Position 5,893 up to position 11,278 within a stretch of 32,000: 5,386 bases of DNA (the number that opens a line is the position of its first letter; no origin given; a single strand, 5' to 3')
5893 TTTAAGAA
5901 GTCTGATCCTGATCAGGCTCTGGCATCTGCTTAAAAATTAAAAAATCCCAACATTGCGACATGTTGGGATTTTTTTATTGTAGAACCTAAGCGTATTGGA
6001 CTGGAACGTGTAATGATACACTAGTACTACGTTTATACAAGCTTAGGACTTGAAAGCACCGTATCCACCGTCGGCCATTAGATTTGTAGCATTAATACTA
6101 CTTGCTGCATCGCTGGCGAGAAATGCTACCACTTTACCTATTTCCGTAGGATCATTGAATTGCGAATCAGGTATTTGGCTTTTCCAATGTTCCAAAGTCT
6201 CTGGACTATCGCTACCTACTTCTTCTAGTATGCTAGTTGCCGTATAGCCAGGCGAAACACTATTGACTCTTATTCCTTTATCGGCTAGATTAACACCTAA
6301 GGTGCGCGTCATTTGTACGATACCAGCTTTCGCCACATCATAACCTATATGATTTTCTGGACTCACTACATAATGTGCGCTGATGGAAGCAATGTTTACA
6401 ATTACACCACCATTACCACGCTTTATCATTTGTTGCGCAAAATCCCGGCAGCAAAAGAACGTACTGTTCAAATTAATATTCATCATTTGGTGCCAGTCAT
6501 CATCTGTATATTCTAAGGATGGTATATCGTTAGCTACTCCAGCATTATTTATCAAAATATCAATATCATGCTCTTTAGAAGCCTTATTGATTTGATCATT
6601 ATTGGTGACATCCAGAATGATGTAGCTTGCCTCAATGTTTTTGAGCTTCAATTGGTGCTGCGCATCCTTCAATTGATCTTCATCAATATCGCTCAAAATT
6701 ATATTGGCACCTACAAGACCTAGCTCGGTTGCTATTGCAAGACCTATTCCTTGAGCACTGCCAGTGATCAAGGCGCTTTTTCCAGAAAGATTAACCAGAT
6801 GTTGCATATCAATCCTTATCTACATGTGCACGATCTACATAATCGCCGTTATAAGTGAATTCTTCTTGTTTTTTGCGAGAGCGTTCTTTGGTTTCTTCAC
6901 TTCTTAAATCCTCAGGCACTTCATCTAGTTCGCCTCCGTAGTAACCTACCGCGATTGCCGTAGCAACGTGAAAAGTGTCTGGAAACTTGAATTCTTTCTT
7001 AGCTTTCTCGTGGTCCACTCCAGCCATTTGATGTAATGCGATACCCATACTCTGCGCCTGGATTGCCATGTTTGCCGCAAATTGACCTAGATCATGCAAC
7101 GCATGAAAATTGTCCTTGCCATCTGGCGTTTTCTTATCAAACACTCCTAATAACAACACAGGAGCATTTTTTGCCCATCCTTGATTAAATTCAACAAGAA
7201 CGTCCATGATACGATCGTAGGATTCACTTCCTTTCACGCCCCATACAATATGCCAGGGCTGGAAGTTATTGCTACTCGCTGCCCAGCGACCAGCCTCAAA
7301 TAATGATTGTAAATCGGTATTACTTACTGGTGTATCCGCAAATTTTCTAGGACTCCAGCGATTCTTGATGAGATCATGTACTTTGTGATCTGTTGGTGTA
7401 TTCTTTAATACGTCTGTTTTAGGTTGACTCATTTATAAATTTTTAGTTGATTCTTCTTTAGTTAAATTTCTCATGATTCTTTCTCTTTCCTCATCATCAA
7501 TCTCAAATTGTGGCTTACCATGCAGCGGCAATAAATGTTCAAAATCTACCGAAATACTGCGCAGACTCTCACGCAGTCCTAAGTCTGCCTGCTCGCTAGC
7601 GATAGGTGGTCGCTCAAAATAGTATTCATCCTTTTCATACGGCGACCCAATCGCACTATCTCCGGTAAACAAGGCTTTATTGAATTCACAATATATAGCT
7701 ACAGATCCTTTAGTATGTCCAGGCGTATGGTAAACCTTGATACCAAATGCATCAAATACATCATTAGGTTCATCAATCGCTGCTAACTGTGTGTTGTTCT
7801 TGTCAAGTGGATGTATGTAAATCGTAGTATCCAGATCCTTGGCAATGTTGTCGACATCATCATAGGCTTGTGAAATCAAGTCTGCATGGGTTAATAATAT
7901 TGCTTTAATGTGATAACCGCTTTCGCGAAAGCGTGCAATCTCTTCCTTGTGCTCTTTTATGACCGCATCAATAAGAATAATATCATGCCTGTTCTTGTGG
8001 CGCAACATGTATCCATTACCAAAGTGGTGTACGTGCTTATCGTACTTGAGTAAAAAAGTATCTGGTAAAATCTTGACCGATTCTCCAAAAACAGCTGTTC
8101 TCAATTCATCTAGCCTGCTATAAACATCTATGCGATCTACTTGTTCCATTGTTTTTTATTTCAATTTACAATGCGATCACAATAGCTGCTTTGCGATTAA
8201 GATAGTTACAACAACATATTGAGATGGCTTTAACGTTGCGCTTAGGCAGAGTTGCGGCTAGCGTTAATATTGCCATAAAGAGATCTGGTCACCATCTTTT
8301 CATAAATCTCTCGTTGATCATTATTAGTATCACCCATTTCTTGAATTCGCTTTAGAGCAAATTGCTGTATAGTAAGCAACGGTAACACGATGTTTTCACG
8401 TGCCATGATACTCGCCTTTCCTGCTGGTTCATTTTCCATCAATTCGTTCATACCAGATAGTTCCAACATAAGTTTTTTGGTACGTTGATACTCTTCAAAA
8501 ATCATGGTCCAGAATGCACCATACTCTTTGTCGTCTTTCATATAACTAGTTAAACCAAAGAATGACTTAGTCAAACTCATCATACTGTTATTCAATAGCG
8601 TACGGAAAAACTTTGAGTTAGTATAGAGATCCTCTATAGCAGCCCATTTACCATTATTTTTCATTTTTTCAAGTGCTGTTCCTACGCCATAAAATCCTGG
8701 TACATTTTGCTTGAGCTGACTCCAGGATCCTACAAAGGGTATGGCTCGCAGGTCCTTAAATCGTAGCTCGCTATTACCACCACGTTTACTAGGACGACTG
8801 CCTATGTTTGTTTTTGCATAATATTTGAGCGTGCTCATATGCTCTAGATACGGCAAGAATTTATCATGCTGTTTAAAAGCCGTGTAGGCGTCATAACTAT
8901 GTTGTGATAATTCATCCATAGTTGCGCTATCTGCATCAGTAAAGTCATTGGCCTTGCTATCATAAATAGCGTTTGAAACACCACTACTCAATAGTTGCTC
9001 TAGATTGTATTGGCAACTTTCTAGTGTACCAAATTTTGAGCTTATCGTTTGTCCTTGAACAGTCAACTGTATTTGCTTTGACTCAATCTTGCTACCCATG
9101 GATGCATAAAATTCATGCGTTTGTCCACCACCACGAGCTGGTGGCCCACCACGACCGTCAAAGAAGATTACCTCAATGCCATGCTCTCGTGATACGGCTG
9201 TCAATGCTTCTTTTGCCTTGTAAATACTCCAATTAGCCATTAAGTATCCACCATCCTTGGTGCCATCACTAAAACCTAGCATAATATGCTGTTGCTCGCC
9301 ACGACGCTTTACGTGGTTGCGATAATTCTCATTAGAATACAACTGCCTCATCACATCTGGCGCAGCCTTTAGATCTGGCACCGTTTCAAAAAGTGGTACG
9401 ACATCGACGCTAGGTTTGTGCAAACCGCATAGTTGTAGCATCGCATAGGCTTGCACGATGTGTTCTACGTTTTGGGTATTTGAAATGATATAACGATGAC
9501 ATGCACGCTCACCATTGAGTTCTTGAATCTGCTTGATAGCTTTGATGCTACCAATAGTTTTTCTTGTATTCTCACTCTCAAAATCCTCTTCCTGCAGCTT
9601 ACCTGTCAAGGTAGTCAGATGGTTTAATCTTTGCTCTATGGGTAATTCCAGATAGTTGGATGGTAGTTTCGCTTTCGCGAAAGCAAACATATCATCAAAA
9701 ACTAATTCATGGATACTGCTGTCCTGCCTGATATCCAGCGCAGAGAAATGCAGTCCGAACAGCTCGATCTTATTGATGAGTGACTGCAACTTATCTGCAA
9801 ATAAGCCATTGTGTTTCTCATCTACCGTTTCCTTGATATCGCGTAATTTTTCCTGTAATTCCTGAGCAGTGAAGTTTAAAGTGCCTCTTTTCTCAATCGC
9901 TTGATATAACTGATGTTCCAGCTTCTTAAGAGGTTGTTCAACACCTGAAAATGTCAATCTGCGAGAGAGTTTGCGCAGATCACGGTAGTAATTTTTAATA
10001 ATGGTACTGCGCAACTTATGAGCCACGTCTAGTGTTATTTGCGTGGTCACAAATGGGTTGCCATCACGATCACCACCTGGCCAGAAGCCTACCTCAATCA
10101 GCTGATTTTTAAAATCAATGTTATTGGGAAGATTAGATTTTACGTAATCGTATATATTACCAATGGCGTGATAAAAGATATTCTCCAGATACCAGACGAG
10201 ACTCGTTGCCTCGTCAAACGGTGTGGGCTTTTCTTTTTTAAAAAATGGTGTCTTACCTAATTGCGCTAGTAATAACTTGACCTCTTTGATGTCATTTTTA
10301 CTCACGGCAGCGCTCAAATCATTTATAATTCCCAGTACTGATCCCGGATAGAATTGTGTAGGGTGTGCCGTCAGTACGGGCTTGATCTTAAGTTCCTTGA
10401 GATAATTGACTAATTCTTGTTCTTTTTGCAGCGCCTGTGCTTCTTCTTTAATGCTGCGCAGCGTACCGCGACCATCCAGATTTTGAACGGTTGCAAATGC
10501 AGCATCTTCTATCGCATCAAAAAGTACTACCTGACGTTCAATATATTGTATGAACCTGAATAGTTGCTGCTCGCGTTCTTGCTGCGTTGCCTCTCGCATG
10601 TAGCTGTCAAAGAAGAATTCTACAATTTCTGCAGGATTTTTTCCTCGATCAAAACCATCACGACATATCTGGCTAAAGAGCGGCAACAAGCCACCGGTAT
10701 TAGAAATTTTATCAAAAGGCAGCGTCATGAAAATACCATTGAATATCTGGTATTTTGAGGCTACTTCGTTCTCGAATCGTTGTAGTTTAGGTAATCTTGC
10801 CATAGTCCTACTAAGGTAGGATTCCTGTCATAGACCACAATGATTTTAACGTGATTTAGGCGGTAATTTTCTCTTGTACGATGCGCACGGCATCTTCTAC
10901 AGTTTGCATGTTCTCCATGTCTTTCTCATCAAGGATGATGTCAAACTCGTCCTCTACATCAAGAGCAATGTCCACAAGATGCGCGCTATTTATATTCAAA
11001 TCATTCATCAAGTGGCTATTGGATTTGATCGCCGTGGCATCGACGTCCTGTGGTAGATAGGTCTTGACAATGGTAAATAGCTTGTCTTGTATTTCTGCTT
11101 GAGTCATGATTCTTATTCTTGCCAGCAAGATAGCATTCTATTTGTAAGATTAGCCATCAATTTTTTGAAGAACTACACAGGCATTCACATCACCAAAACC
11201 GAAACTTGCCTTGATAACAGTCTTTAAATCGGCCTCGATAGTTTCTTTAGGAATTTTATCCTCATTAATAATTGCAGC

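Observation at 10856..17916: srsABC-like type III PKS operon joined to a private FAS-II-like module: predicted phenolic-lipid (alkylresorcinol/alkylpyrone-type) pathway of unknown product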

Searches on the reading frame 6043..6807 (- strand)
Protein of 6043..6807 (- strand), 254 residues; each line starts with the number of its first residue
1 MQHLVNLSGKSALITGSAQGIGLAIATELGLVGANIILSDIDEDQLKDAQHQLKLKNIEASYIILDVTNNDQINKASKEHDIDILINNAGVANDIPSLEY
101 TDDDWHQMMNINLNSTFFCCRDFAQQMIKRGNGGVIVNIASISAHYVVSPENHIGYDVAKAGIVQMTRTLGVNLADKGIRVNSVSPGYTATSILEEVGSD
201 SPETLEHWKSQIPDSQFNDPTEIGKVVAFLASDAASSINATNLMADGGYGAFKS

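Call 29: search_protein_families(library=pfam, max_evalue=0.01, proteins=[window:6043-6807:-])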
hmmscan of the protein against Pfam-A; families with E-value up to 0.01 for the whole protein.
window:6043-6807:- (254 aa): 6 families
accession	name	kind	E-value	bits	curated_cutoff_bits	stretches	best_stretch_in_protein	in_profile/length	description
PF13561.12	adh_short_C2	-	7.4e-58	196.3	27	1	16-249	1-235/236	Enoyl-(Acyl carrier protein) reductase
PF00106.31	adh_short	-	6.7e-47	159.9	26.6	1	10-200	1-193/195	short chain dehydrogenase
PF08659.16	KR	-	2.6e-07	31.2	22.6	1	12-110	3-110/180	KR domain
PF02719.21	Polysacc_synt_2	-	1.3e-05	24.9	20.2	1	13-123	2-115/293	Polysaccharide biosynthesis protein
PF01370.27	Epimerase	-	0.00018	21.5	20.9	1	12-114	1-97/240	NAD dependent epimerase/dehydratase family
PF01073.25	3Beta_HSD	-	0.0032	17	22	1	13-114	1-94/280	3-beta hydroxysteroid dehydrogenase/isomerase family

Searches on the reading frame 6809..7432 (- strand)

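Call 29: search_protein_families(library=pfam, max_evalue=0.01, proteins=[window:6809-7432:-])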
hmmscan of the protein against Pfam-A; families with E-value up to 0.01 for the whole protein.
window:6809-7432:- (207 aa): 2 families
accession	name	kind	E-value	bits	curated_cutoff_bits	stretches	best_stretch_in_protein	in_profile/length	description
PF00881.29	Nitroreductase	-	1.7e-20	74.3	23.5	2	22-70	1-48/167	Nitroreductase family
PF14512.11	TM1586_NiRdase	-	1.5e-05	25.2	27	0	106-194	75-151/215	Putative TM nitroreductase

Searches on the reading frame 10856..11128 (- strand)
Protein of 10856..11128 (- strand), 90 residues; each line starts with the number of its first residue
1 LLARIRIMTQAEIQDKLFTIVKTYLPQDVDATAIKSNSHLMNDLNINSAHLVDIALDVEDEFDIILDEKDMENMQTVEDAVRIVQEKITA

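Call 4: search_protein_families(library=pfam, proteins=[window:10856-11128:-])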
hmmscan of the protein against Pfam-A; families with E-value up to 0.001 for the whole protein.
window:10856-11128:- (90 aa): 1 family
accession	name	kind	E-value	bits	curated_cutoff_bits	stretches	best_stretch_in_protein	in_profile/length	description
PF00550.31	PP-binding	-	0.00039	21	20.8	1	17-82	3-65/67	Phosphopantetheine attachment site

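Call 5: search_protein_families(library=ncbifam, proteins=[window:10856-11128:-])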
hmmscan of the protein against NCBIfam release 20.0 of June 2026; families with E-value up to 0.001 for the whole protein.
window:10856-11128:- (90 aa): 13 families
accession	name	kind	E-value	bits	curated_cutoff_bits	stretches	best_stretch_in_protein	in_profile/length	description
NF002148.0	PRK00982.1-2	subfamily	2.8e-12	46.3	71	1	10-87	2-77/79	acyl carrier protein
NF006031.0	PRK08172.1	equivalog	7.2e-12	45.8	76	1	28-88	18-78/82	acyl carrier protein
NF002150.0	PRK00982.1-4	subfamily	7.2e-12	45.4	66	1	8-87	1-78/80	acyl carrier protein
NF009104.0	PRK12449.1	equivalog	4e-11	42.7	70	1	8-88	1-79/80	acyl carrier protein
NF040636.1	AcpM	exception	1.5e-10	40.9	146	1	9-86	2-77/93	meromycolate extension acyl carrier protein AcpM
NF002147.0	PRK00982.1-1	equivalog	1.2e-09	37.8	84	1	8-86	3-79/83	acyl carrier protein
TIGR00517.1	acyl_carrier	equivalog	2.7e-09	36.8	70.45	1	11-87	2-76/77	acyl carrier protein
NF002151.0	PRK00982.1-5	equivalog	7.5e-08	32.4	92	1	12-87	3-76/78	acyl carrier protein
NF002149.0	PRK00982.1-3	equivalog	3.5e-07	30.1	106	1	13-87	4-76/78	acyl carrier protein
NF005079.0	PRK06508.1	equivalog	5.5e-06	26.7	83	1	27-67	16-56/93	acyl carrier protein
NF003757.0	PRK05350.1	equivalog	4.5e-05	23.5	65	1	10-88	4-80/83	acyl carrier protein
NF058660.1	cispen_ACP_AmcB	equivalog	0.00012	22.1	80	1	13-87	2-78/80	cispentacin biosynthesis acyl carrier protein AmcB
TIGR04069.1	ocin_ACP_rel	hypoth_equivalog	0.00082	19.8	70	1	12-73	1-64/77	peptide maturation system acyl carrier-related protein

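Call 59: search_protein_families(library=pfam, max_evalue=1, proteins=[window:10856-11107:-])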
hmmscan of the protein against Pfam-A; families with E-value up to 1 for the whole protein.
window:10856-11107:- (83 aa): 3 families
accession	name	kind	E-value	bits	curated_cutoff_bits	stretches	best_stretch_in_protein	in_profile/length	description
PF00550.31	PP-binding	-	0.00032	21.3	20.8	1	10-75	3-65/67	Phosphopantetheine attachment site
PF11300.13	DUF3102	-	0.043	14.5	24.4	1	8-71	60-121/129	Protein of unknown function (DUF3102)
PF14573.12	PP-binding_2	-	0.048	14.3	32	1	42-77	49-84/96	Acyl-carrier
